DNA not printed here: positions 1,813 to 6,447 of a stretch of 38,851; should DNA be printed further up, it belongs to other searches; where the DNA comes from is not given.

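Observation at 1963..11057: Tandem operon of two giant (about 1445 and 1581 aa) paralogous metzincin lipoproteins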

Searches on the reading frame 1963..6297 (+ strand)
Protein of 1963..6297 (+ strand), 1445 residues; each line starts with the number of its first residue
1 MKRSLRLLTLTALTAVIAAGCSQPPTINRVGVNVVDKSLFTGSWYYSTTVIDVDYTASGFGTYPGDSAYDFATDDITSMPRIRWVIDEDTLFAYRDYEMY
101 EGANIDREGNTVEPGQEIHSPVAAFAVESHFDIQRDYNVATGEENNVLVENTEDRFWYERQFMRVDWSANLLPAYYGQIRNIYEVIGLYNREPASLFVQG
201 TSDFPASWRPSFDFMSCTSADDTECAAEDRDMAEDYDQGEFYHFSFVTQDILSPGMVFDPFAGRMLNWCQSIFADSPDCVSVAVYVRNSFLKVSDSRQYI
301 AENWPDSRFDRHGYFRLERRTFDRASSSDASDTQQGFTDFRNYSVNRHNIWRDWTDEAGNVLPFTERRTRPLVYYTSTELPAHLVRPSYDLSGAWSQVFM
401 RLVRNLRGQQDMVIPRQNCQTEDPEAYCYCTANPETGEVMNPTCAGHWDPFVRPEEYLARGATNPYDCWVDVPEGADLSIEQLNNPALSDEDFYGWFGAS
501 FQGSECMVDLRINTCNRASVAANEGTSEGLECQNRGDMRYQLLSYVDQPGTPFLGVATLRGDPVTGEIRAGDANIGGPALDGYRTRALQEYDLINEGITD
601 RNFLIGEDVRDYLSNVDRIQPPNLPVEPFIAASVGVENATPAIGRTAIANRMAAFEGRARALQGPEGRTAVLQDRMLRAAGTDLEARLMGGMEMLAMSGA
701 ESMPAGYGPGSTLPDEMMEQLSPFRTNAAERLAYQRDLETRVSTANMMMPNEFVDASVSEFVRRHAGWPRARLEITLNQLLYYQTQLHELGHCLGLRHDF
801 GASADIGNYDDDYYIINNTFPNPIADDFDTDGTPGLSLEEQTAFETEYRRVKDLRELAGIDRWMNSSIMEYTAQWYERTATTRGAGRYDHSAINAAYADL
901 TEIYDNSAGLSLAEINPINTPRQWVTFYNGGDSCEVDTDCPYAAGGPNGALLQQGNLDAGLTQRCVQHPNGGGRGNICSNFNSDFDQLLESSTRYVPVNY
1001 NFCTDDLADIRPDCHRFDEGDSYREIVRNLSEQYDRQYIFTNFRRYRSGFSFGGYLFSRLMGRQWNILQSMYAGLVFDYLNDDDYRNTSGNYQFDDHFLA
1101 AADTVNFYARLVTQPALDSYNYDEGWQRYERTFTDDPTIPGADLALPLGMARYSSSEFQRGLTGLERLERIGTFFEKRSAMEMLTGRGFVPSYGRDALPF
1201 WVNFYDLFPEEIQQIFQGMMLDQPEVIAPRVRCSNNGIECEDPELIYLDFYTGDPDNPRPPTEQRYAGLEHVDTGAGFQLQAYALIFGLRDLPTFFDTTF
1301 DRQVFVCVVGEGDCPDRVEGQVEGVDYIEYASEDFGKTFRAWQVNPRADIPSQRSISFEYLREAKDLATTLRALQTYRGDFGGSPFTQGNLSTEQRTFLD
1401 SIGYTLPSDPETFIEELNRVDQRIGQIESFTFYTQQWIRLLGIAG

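Call 7: search_protein_families(library=pfam, proteins=[window:1963-6297:+], max_evalue=1)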
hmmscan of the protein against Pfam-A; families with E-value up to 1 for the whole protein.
window:1963-6297:+ (1445 aa): 3 families
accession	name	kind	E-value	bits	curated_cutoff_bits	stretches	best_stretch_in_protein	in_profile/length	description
PF16313.11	DUF4953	-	3.2e-06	27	24.2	1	786-806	17-37/316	Met-zincin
PF13688.12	Reprolysin_5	-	0.011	16.5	27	1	783-804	142-163/196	Metallo-peptidase family M12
PF00413.30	Peptidase_M10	-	0.12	12.7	24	1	782-799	108-125/159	Matrixin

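Call 8: search_protein_families(library=ncbifam, proteins=[window:1963-6297:+], max_evalue=1)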
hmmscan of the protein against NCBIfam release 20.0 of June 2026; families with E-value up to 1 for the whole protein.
window:1963-6297:+ (1445 aa): 1 family
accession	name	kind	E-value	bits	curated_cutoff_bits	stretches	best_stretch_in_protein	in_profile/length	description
TIGR03952.1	metzin_BF0631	equivalog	0.021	13.9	208.1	1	765-812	216-266/351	zinc-dependent metalloproteinase lipoprotein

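Call 10: find_homologous_proteins(query=window:1963-6297:+)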
Query window:1963-6297:+ (1445 aa): 313 proteins with E <= 0.001 among 8000 candidates; the best 120 are listed.
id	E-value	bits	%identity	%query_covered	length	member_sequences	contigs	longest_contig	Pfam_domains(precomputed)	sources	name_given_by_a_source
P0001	0.0e+0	3412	100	100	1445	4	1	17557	PF16313.12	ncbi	ncbi:MAG: hypothetical protein AAF645_00600 [Myxococcota bacterium]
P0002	0.0e+0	2301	68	99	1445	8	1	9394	PF16313.12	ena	-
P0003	0.0e+0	2233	67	99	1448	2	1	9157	PF16313.12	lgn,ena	-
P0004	0.0e+0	2066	62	100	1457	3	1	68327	-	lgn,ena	-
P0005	0.0e+0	1964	59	100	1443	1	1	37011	PF16313.12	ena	-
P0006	0.0e+0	1942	59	100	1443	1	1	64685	-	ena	-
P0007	0.0e+0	1924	58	100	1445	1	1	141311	PF16313.12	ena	-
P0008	0.0e+0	1916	58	100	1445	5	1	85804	-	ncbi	-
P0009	0.0e+0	1906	58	99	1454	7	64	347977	PF16313.12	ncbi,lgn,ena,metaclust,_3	metaclust:\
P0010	0.0e+0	1906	58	100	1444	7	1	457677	-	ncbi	-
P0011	0.0e+0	1891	57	100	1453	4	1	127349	PF16313.12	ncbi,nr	ncbi:MAG: hypothetical protein CMN30_02625 [Sandaracinus sp.]|nr:hypothetical protein [Sandaracinus 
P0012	0.0e+0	1887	57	100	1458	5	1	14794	PF16313.12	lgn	-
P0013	0.0e+0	1877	56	100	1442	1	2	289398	-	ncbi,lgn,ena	-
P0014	0.0e+0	1869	58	100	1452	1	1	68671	-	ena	-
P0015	0.0e+0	1858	57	99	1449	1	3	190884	PF16313.12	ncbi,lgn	-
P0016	0.0e+0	1850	57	100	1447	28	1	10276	PF16313.12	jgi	-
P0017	0.0e+0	1837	57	100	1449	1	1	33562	PF16313.12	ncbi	ncbi:MAG: hypothetical protein AAGE52_08320 [Myxococcota bacterium]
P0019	0.0e+0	1816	56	100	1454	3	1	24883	PF16313.12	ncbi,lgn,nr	ncbi:MAG: hypothetical protein KF901_24070 [Myxococcales bacterium]|nr:hypothetical protein [Myxococ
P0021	0.0e+0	1794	54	100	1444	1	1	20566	PF16313.12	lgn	-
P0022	0.0e+0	1787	55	100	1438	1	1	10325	PF16313.12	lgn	-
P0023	0.0e+0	1767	55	100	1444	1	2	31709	PF16313.12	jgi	-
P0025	0.0e+0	1755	54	100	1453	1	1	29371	PF16313.12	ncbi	-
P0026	0.0e+0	1742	54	100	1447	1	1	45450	PF16313.12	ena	-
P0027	0.0e+0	1738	53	99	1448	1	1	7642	PF16313.12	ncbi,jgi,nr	ncbi:MAG: hypothetical protein OEY14_01785 [Myxococcales bacterium]|nr:hypothetical protein [Myxococ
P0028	0.0e+0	1719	53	100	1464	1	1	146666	PF16313.12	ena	-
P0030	0.0e+0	1702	52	100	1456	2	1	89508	PF16313.12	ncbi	-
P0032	0.0e+0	1689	53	100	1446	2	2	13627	PF16313.12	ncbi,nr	ncbi:MAG: hypothetical protein NZ898_14615 [Myxococcota bacterium]|nr:hypothetical protein [Myxococc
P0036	0.0e+0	1658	51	100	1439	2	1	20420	PF16313.12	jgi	jgi:hypothetical protein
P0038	0.0e+0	1650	51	99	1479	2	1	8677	PF16313.12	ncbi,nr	ncbi:MAG: hypothetical protein KC417_04995 [Myxococcales bacterium]|nr:hypothetical protein [Myxococ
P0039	0.0e+0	1648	52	100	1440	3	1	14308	PF16313.12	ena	-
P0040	0.0e+0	1647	51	100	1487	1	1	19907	PF16313.12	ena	-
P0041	0.0e+0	1646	51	100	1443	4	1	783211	PF16313.12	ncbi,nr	ncbi:MAG: hypothetical protein H6726_17940 [Sandaracinaceae bacterium]|nr:hypothetical protein [Sand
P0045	0.0e+0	1641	52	99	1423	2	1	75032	PF16313.12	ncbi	ncbi:MAG: hypothetical protein AAF500_12830 [Myxococcota bacterium]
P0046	0.0e+0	1639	52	100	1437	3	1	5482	PF16313.12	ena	-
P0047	0.0e+0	1637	52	100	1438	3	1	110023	PF16313.12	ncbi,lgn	ncbi:MAG: hypothetical protein AAGF92_06995 [Myxococcota bacterium]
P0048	0.0e+0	1636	50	100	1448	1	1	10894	PF16313.12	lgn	-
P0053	0.0e+0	1628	51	100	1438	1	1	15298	PF16313.12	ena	-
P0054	0.0e+0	1625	51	100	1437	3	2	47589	PF16313.12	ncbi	-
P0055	0.0e+0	1625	51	99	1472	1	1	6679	PF16313.12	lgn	-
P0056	0.0e+0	1625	52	100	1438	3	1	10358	PF16313.12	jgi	jgi:hypothetical protein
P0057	0.0e+0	1625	52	100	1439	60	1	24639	PF16313.12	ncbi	-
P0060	0.0e+0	1622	51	100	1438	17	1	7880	PF16313.12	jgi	jgi:hypothetical protein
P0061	0.0e+0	1621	51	98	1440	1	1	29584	PF16313.12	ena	-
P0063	0.0e+0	1612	63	76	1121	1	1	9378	PF16313.12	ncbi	-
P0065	0.0e+0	1611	51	100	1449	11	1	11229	PF16313.12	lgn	-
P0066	0.0e+0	1611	51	100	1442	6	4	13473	PF16313.12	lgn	-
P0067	0.0e+0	1605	51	100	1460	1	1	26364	PF16313.12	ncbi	-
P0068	0.0e+0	1600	51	99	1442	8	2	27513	PF16313.12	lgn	-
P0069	0.0e+0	1596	51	99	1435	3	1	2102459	PF16313.12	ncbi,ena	-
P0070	0.0e+0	1593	51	100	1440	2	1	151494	PF16313.12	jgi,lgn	-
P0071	0.0e+0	1582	50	99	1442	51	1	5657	PF16313.12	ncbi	-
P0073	0.0e+0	1573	49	100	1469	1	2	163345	PF16313.12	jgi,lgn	jgi:hypothetical protein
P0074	0.0e+0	1561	49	100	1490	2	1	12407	PF16313.12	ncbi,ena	-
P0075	0.0e+0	1558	50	99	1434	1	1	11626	PF16313.12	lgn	-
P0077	0.0e+0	1532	48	100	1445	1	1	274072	PF16313.12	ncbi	ncbi:MAG: hypothetical protein R3A47_00125 [Polyangiales bacterium]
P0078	0.0e+0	1531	49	100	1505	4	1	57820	PF16313.12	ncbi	ncbi:MAG: hypothetical protein AAF355_11255 [Myxococcota bacterium]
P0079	0.0e+0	1531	49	100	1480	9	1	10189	PF16313.12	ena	-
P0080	0.0e+0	1529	49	100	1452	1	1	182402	PF16313.12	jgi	jgi:hypothetical protein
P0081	0.0e+0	1520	49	99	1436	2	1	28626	PF16313.12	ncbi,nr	ncbi:MAG: hypothetical protein OXT09_35580 [Myxococcales bacterium]|nr:hypothetical protein [Myxococ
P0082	0.0e+0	1519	49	100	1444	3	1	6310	PF16313.12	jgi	jgi:hypothetical protein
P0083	0.0e+0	1515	49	100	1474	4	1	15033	PF16313.12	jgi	-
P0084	0.0e+0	1514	49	99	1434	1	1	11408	PF16313.12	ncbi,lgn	-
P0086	0.0e+0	1512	49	100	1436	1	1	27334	PF16313.12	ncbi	ncbi:MAG TPA: zinc-dependent metalloprotease [Polyangiales bacterium]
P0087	0.0e+0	1510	48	100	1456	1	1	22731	-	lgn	-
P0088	0.0e+0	1508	49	100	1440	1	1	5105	PF16313.12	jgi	jgi:hypothetical protein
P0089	0.0e+0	1503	48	97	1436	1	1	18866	PF16313.12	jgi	jgi:hypothetical protein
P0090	0.0e+0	1500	50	99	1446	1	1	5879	PF16313.12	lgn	-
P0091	0.0e+0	1495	49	99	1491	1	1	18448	PF16313.12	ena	-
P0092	0.0e+0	1495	49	99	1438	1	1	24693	PF16313.12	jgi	jgi:hypothetical protein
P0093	0.0e+0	1494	48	99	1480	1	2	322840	PF16313.12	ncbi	-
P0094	0.0e+0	1493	49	99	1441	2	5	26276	PF16313.12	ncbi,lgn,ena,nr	ncbi:MAG: zinc-dependent metalloprotease [Myxococcales bacterium]|nr:zinc-dependent metalloprotease 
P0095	0.0e+0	1491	48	99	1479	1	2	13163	PF16313.12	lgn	-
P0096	0.0e+0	1489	48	99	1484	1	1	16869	PF16313.12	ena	-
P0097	0.0e+0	1487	48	100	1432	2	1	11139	PF16313.12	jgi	-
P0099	0.0e+0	1483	48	98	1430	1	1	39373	PF16313.12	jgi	jgi:hypothetical protein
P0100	0.0e+0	1480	48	99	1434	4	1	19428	PF16313.12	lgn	-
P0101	0.0e+0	1480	48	100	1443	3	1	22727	PF16313.12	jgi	jgi:hypothetical protein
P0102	0.0e+0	1477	49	100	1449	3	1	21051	PF16313.12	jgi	jgi:hypothetical protein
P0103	0.0e+0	1476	48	100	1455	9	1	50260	PF16313.12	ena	-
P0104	0.0e+0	1476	48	99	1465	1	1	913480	PF16313.12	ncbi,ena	-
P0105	0.0e+0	1474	48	100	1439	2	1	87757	PF16313.12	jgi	jgi:hypothetical protein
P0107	0.0e+0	1467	48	99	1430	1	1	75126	PF16313.12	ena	-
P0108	0.0e+0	1464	48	99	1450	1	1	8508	PF16313.12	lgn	-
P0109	0.0e+0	1464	47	99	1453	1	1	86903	PF16313.12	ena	-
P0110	0.0e+0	1463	48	100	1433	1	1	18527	PF16313.12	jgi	jgi:hypothetical protein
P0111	0.0e+0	1460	48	99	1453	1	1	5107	PF16313.12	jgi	jgi:hypothetical protein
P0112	0.0e+0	1459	47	100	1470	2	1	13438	PF16313.12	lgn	-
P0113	0.0e+0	1458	48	100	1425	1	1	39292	PF16313.12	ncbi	-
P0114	0.0e+0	1455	48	99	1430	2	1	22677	PF16313.12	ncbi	-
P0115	0.0e+0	1454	48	100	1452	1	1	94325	PF16313.12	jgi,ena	-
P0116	0.0e+0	1454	49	98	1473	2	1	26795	PF16313.12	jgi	jgi:hypothetical protein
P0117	0.0e+0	1453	48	99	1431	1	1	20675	PF16313.12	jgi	jgi:hypothetical protein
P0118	0.0e+0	1451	48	99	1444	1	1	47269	PF16313.12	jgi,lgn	jgi:hypothetical protein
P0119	0.0e+0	1450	47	99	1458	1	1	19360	PF16313.12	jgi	jgi:hypothetical protein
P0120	0.0e+0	1448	48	100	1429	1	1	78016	PF16313.12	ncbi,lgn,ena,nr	ncbi:MAG TPA: hypothetical protein VJV78_06365 [Polyangiales bacterium]|nr:hypothetical protein [Pol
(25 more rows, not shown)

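Call 16: find_encoding_contigs(protein=P0069, flank=9000, max_places=2)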
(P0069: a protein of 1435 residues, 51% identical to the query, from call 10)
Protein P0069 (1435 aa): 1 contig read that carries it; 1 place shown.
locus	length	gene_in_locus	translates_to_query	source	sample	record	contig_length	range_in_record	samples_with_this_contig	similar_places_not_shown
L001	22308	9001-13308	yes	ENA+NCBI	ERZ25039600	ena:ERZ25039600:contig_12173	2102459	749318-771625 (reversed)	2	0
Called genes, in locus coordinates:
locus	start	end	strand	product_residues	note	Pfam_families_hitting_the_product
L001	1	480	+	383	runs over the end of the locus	PF13629:T2SS-T3SS_pil_N, PF00263:Secretin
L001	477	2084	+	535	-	PF16697:Yop-YscD_cpl, PF00498:FHA, PF00437:T2SSE, PF27713:UCP018868 (weak)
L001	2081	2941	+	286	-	PF00482:T2SSF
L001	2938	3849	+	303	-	PF00482:T2SSF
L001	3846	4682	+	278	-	-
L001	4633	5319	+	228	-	PF13371:TPR_9 (faint), PF13432:TPR_16 (faint), PF13428:TPR_14 (faint), PF13525:YfiO (faint), PF14559:TPR_19 (weak)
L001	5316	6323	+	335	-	PF00437:T2SSE, PF27713:UCP018868 (weak), PF13555:AAA_29 (faint)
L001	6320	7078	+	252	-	-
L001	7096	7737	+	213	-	-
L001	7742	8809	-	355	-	PF00990:GGDEF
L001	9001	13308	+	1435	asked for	PF16313:DUF4953 (faint)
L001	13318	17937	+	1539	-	PF16313:DUF4953 (faint)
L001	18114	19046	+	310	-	PF00676:E1_dh, PF02775:TPP_enzyme_C (weak)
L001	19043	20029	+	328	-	PF02779:Transket_pyr, PF02780:Transketolase_C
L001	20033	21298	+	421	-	PF00364:Biotin_lipoyl, PF02817:E3_binding, PF00198:2-oxoacid_dh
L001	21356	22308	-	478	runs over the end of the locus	-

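Call 17: find_encoding_contigs(protein=P0104, flank=9000, max_places=2)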
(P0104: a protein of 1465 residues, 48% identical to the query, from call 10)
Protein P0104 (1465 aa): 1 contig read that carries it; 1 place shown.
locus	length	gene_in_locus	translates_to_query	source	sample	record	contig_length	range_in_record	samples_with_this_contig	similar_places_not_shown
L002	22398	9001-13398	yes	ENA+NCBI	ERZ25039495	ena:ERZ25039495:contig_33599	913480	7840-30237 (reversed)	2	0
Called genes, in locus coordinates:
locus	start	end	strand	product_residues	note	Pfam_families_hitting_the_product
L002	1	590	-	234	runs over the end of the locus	-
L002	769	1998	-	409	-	-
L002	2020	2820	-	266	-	-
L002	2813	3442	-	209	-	PF04542:Sigma70_r2, PF08281:Sigma70_r4_2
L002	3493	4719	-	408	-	-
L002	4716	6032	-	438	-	PF00465:Fe-ADH (weak), PF13685:Fe-ADH_2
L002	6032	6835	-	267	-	PF01627:Hpt (weak), PF00072:Response_reg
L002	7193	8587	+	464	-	PF00069:Pkinase, PF07714:PK_Tyr_Ser-Thr, PF00072:Response_reg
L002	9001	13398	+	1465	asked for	PF16313:DUF4953 (faint)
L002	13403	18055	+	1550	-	PF16313:DUF4953 (weak)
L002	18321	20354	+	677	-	PF00664:ABC_membrane, PF00005:ABC_tran, PF02463:SMC_N (faint)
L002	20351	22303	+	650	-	PF00664:ABC_membrane, PF00005:ABC_tran, PF13401:AAA_22 (faint)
